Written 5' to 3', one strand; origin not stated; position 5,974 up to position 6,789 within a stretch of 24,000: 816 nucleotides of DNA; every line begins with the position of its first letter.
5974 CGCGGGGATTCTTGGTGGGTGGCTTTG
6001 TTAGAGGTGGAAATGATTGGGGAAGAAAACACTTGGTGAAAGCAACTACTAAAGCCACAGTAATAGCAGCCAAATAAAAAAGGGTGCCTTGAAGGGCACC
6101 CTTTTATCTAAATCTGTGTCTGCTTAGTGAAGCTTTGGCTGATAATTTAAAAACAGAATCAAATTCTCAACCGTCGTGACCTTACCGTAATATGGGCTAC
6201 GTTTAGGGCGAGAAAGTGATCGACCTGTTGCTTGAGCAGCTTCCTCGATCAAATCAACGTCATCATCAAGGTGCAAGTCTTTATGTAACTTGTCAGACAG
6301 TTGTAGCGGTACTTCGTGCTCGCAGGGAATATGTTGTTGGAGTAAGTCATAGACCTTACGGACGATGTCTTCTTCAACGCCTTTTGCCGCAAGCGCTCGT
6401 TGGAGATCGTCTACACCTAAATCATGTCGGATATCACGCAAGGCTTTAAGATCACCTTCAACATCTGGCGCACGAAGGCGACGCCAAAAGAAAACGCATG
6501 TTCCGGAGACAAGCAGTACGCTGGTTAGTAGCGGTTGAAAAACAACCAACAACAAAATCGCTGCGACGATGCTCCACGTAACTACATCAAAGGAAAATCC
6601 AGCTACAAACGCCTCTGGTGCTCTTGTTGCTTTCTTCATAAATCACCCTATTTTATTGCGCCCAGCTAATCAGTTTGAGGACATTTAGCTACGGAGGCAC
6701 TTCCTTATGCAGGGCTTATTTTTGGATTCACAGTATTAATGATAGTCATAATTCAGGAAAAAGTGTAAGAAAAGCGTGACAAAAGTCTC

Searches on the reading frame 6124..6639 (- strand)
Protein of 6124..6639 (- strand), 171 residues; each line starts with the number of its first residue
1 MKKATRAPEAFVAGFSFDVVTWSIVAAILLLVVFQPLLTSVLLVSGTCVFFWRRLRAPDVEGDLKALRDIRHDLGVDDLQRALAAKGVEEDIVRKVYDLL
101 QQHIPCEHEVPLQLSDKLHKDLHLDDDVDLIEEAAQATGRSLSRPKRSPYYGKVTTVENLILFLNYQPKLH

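Call 6: search_protein_families(library=pfam, proteins=[window:6124-6639:-], max_evalue=0.01)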
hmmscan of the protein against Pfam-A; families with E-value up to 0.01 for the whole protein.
window:6124-6639:- (171 aa): 0 families

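Call 27: search_protein_families(library=ncbifam, proteins=[window:6124-6639:-], max_evalue=0.1)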
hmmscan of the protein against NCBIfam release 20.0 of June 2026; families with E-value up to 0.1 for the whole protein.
window:6124-6639:- (171 aa): 1 family
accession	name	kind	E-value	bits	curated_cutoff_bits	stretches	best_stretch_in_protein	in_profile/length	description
NF003757.0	PRK05350.1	equivalog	0.0034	17.5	65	1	89-160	4-72/83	acyl carrier protein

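Call 77: search_protein_families(library=padloc, proteins=[window:6124-6639:-], max_evalue=0.01)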
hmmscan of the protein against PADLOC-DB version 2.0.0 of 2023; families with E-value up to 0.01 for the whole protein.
window:6124-6639:- (171 aa): 0 families
